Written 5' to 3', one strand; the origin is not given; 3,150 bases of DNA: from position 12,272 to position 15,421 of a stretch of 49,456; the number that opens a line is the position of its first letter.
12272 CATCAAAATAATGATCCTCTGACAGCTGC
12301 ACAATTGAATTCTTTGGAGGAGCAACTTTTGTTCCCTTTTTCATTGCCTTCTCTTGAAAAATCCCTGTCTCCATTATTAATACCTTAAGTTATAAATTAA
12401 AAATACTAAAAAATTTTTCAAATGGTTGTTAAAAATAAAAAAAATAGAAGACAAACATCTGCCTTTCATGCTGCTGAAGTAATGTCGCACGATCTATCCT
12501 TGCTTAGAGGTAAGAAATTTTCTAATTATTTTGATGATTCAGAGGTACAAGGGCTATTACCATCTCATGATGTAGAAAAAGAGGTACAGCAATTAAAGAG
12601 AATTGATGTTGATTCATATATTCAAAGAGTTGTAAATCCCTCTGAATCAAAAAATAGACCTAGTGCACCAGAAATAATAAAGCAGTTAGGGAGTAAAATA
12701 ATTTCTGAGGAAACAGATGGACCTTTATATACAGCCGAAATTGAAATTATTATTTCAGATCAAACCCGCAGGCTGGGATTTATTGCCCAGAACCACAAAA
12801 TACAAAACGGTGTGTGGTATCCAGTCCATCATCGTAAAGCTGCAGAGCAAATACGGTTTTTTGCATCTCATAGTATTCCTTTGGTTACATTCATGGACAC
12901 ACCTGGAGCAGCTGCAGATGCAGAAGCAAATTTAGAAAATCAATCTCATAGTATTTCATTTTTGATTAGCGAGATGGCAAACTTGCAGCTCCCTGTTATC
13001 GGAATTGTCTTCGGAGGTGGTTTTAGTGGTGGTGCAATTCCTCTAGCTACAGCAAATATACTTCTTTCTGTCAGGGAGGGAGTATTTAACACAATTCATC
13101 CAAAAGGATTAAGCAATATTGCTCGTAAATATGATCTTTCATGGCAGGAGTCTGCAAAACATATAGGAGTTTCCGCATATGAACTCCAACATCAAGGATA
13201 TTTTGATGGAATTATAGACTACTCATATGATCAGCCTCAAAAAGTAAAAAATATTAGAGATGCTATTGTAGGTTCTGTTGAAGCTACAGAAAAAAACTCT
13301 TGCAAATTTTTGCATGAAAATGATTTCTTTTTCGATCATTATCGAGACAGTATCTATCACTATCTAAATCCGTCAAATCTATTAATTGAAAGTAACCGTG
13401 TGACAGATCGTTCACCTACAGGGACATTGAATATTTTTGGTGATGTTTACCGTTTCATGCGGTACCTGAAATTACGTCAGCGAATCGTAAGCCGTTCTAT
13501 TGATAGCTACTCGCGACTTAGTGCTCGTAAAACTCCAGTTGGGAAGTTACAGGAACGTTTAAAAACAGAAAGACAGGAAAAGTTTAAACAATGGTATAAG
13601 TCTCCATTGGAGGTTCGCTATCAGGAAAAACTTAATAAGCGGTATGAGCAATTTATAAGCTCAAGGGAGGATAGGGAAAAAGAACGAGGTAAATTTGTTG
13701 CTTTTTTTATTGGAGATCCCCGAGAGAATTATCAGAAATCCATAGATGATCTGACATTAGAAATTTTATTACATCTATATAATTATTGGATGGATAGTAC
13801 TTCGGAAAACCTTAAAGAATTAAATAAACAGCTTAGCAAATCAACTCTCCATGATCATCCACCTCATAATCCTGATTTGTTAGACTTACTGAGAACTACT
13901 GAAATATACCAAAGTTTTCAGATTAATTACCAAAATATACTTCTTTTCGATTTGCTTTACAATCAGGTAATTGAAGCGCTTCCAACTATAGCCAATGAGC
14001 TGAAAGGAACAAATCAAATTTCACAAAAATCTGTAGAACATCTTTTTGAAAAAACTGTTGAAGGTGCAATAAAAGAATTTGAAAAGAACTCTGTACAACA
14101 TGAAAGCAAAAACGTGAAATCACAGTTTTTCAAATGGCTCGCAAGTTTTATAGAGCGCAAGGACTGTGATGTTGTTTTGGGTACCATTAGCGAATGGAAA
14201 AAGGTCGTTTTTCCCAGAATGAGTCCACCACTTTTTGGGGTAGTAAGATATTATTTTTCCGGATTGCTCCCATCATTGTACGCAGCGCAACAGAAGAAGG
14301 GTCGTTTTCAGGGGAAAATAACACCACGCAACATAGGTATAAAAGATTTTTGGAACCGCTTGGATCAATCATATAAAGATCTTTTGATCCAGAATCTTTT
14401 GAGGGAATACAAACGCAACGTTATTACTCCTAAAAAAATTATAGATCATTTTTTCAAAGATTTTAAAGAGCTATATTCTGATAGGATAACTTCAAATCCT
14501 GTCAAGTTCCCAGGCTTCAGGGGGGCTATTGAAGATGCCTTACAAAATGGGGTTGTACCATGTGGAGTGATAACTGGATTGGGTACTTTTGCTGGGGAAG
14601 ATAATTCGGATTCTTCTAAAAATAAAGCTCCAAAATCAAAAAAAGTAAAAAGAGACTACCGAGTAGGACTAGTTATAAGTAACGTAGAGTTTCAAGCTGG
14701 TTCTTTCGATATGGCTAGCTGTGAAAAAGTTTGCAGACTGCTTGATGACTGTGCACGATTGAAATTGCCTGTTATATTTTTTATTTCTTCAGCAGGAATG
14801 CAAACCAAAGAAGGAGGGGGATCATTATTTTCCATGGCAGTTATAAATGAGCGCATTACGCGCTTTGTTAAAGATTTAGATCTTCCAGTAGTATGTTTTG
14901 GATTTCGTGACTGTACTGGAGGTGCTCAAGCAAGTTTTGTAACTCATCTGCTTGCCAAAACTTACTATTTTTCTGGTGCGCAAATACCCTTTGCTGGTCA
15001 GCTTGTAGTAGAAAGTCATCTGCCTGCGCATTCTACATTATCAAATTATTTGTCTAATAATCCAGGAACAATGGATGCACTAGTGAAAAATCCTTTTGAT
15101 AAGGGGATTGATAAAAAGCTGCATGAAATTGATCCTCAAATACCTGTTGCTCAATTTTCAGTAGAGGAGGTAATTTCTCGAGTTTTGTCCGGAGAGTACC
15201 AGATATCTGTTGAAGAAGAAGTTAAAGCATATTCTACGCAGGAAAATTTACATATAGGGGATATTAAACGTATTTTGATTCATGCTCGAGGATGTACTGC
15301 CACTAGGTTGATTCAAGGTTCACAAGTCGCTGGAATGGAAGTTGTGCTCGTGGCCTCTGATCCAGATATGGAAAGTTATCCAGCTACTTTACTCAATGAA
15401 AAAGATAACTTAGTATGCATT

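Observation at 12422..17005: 1527-aa single-chain biotin carboxylase with inverted domain order and a ~400-aa unknown insert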

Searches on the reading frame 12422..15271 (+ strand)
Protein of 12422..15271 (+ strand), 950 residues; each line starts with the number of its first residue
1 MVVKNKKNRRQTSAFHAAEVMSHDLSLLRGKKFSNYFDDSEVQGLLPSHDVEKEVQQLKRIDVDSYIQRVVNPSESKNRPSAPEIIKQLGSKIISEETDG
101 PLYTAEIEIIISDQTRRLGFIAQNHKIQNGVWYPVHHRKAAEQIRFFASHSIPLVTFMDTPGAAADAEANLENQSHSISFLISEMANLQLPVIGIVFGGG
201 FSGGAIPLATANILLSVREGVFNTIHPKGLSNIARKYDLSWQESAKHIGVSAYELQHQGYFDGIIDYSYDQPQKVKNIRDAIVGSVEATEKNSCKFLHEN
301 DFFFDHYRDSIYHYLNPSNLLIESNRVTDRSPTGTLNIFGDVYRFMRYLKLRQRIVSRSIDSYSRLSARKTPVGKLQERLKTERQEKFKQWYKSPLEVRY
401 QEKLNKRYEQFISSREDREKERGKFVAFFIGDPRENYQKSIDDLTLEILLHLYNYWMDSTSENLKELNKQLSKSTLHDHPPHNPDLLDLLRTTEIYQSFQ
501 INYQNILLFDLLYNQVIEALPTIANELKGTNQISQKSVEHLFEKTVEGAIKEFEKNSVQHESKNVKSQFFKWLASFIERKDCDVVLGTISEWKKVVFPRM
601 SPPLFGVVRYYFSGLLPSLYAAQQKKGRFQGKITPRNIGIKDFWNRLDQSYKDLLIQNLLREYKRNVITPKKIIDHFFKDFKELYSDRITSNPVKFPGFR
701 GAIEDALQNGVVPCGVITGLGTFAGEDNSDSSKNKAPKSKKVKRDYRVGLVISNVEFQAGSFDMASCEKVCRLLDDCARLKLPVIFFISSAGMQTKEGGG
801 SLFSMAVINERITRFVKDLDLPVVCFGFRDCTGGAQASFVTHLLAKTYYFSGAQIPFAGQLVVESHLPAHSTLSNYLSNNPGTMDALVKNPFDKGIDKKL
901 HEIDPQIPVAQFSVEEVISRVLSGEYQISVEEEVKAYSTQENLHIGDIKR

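Call 9: search_solved_structures(query=window:12422-15271:+, max_evalue=0.01, show_alignments=2)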
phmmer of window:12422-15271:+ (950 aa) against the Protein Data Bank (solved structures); distinct sequences matched with E-value up to 0.01: 22.
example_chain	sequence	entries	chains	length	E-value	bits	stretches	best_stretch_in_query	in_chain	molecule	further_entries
9kkm_A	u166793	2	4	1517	9e-242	808.4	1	14-925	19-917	Acetyl-CoA carboxylase multifunctional enzyme AccADCB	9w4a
2f9i_A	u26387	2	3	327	2.4e-16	62.4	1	129-293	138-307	acetyl-coenzyme A carboxylase carboxyl transferase subunit alpha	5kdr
8uxz_A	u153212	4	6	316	4.2e-12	48.4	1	130-266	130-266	Acetyl-coenzyme A carboxylase carboxyl transferase subunit alpha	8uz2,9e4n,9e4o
9m70_B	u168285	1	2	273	1.9e-11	46.2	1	123-265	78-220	Acetyl-coenzyme A carboxylase carboxyl transferase subunit alpha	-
2f9y_A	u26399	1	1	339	2e-11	46.2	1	130-265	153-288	Acetyl-CoA carboxylase, Carboxyltransferase alpha chain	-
2f9i_B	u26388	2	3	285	2.7e-09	39.1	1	746-866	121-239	acetyl-coenzyme A carboxylase carboxyl transferase subunit beta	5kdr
8sgx_C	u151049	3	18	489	6.2e-08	34.6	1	759-841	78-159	Propionyl-coa carboxylase beta chain, putative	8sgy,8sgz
1vrg_A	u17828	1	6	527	1.5e-06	30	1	113-242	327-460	propionyl-CoA carboxylase, beta subunit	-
8pn7_A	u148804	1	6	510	2.5e-06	29.2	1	79-213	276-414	Propionyl-CoA carboxylase beta chain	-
6ybq_A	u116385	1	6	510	2.5e-06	29.2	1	79-213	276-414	Propionyl-CoA carboxylase beta chain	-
8pn8_A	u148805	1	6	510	3.3e-06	28.9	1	79-213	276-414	Propionyl-CoA carboxylase beta chain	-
6ybp_A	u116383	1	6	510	5.2e-06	28.2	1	79-206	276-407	Propionyl-CoA carboxylase beta chain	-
9wkr_G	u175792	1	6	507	1.3e-05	26.9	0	757-838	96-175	Propionyl-CoA carboxylase beta chain, mitochondrial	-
7ybu_C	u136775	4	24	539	1.6e-05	26.6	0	757-838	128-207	Propionyl-CoA carboxylase beta chain, mitochondrial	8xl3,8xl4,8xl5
9m70_A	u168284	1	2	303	3.2e-05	25.6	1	748-866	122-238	Acetyl-coenzyme A carboxylase carboxyl transferase subunit beta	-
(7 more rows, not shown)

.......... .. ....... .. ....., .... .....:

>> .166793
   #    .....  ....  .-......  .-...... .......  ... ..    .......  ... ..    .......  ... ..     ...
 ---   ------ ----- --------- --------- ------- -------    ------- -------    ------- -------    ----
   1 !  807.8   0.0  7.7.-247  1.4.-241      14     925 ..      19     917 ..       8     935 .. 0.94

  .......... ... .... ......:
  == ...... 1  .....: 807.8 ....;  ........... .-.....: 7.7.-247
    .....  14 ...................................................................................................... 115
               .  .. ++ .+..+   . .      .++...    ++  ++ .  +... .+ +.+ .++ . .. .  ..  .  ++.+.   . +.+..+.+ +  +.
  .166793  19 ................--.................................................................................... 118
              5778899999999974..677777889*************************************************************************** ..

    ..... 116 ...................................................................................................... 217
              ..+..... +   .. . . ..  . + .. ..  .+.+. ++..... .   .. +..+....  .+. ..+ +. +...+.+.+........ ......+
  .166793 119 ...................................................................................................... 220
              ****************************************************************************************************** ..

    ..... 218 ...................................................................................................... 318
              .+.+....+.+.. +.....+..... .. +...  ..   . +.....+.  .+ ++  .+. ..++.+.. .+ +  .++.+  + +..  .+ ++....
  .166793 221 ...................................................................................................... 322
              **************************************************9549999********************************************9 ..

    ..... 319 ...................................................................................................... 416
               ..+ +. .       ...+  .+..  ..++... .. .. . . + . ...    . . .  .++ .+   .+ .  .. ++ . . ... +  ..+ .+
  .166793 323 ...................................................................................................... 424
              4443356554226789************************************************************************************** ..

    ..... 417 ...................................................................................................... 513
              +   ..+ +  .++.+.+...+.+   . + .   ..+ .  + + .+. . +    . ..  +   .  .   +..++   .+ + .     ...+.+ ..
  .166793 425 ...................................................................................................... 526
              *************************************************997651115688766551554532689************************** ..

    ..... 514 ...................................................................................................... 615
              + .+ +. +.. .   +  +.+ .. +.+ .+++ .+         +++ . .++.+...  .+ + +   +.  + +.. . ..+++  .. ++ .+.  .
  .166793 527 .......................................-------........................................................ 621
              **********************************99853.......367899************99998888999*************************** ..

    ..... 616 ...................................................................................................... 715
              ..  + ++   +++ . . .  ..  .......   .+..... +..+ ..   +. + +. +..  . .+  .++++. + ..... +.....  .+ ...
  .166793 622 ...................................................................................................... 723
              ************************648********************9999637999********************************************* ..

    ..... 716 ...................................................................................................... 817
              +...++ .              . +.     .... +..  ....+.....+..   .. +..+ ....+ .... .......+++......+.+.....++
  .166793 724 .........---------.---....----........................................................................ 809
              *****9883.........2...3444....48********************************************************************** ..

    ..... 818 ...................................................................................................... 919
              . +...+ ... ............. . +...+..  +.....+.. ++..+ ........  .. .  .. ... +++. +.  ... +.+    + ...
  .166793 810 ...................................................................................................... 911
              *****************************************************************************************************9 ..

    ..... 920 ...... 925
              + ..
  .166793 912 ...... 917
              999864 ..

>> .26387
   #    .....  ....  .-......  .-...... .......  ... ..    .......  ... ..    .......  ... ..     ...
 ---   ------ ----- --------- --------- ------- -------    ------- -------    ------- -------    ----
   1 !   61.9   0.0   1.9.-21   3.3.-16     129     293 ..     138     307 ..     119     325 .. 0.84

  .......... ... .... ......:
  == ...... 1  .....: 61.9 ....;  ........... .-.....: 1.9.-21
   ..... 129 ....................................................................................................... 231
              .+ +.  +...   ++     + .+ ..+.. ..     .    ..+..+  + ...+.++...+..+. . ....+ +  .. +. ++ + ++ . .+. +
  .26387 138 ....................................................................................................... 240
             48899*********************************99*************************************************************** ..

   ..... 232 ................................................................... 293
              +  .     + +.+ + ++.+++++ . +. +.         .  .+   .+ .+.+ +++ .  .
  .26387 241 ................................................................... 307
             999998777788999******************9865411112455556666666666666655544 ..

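Call 57: predict_structure(alignment_id=A3)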
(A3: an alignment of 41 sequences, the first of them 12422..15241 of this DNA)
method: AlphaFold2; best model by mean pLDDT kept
length: 940 residues; sequences in the alignment: 41
mean_pLDDT: 84.1   pTM: 0.83
mean pLDDT of the five models: 84.1, 83.1, 82.0, 81.3, 78.9
residues with pLDDT >= 90: 426; 70-90: 372; 50-70: 105; < 50: 37
segments of 3 or more residues with pLDDT < 50: 1-9, 331-333, 729-740, 929-940
pLDDT, mean of each block of 10 residues (from residue 1): 41 85 77 73 92 94 90 84 93 94 95 92 90 90 88 90 82 85 84 89 67 93 69 75 84 90 93 94 95 90 84 78 63 62 90 86 72 82 93 90 91 84 66 84 93 92 92 88 89 92 91 94 90 93 92 73 77 90 91 87 91 92 89 76 88 94 91 95 92 69 87 92 72 44 81 82 84 94 92 65 85 87 91 67 88 78 76 92 88 94 94 90 65 35
secondary structure, 60 per line:
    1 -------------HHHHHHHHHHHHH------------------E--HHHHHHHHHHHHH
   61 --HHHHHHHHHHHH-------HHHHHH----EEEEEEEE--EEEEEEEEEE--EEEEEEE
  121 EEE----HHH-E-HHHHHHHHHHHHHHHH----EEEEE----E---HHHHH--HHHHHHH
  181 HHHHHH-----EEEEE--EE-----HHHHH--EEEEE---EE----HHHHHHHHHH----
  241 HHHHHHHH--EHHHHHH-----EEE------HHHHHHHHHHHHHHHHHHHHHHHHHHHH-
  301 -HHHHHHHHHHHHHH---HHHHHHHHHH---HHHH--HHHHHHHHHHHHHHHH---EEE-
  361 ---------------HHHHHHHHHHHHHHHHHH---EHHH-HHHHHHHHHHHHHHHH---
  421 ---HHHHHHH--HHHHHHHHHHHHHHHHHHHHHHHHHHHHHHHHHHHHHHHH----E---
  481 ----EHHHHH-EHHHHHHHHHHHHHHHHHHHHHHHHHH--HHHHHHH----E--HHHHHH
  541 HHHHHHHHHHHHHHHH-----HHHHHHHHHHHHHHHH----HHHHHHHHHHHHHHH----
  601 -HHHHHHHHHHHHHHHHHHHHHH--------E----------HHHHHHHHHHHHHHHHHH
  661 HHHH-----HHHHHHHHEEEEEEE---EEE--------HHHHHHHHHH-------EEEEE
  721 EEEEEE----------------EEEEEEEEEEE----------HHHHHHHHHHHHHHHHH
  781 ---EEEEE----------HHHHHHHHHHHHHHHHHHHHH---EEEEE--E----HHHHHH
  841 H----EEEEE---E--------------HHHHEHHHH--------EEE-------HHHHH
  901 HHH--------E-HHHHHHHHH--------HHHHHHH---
elements in order (helices of 4 or more, strands of 3 or more residues): H14-26 H48-60 H63-74 H82-87 E92-99 E102-111 E114-123 H134-149 E154-158 H167-171 H174-186 E192-196 H206-210 E213-217 H227-236 H241-248 H252-257 E263-265 H272-299 H302-315 H319-328 H332-335 H338-353 E357-359 H376-393 H402-417 H424-430 H433-472 H486-490 H493-518 H521-527 H535-556 H562-577 H582-596 H602-623 H643-664 H670-677 E678-684 E688-690 H699-708 E716-726 E743-753 H764-780 E784-788 H799-819 E823-827 H835-841 E846-850 H869-872 H874-877 E886-888 H896-903 H914-922 H931-937

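Call 59: fold_search(model_id=the predicted structure, library=pdb)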
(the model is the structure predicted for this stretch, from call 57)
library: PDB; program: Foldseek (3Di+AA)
matches with E <= 10: 1363; with E <= 0.001: 308
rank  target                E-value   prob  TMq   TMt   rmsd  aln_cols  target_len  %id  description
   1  9kkm_A                1.0e-71  1.00  0.80  0.57   5.5       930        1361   43  cryo-EM structure of acetyl-CoA carboxyltransferase holoenzyme dimer from Shewanella oneidensis, mutant E1238A, comple (released 2025-11-19)
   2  9a4k_B                2.8e-10  1.00  0.22  0.59  11.7       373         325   18  Integrative model of ACCD-ACCA by crosslinking MS and deep learning (released 2024-09-18)
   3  2f9i_C                6.5e-10  1.00  0.22  0.66   6.9       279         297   21  Crystal Structure of the carboxyltransferase subunit of ACC from Staphylococcus aureus (released 2006-12-05)
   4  2f9i_A                1.5e-09  1.00  0.22  0.63  17.8       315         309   20  Crystal Structure of the carboxyltransferase subunit of ACC from Staphylococcus aureus (released 2006-12-05)
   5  5kdr_A                1.9e-09  1.00  0.22  0.65   5.0       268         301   22  The crystal structure of carboxyltransferase from Staphylococcus Aureus bound to the antimicrobial agent moiramide B. (released 2016-08-10)
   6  9m70_B                5.7e-09  1.00  0.21  0.70   5.1       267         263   19  Crystal Structure of the Carboxyltransferase Subunit of Acetyl-CoA carboxylase from Chloroflexus aurantiacus (released 2026-03-11)
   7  2f9y_A                7.8e-09  1.00  0.22  0.64   9.0       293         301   18  The Crystal Structure of The Carboxyltransferase Subunit of ACC from Escherichia coli (released 2006-12-12)
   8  8uz2_A                8.5e-09  1.00  0.22  0.60  15.7       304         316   19  E. coli acetyl-CoA carboxylase, narrow helical local reconstruction, 3.18 Angstrom (released 2024-11-20)
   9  9m70_D                9.7e-09  1.00  0.22  0.71   5.1       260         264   18  Crystal Structure of the Carboxyltransferase Subunit of Acetyl-CoA carboxylase from Chloroflexus aurantiacus (released 2026-03-11)
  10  9tqc_E                6.5e-07  1.00  0.17  0.29  26.3       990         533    9  L. pneumophila 3-methylcrotonyl-CoA carboxylase holoenzyme A3B6 (released 2026-02-18)
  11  8j73_G                7.4e-07  1.00  0.18  0.31  25.4       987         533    9  Methylcrotonoyl-CoA carboxylase core-Dimer (released 2024-05-01)
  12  9a4k_A                9.7e-07  1.00  0.20  0.62   7.3       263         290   20  Integrative model of ACCD-ACCA by crosslinking MS and deep learning (released 2024-09-18)
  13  2f9i_D                1.1e-06  1.00  0.20  0.69   7.7       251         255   24  Crystal Structure of the carboxyltransferase subunit of ACC from Staphylococcus aureus (released 2006-12-05)
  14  5kdr_B                1.2e-06  1.00  0.20  0.69   6.2       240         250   25  The crystal structure of carboxyltransferase from Staphylococcus Aureus bound to the antimicrobial agent moiramide B. (released 2016-08-10)
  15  1on3_D                1.6e-06  1.00  0.20  0.35   5.4       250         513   16  Transcarboxylase 12S crystal structure: hexamer assembly and substrate binding to a multienzyme core (with methylmalon (released 2003-05-20)
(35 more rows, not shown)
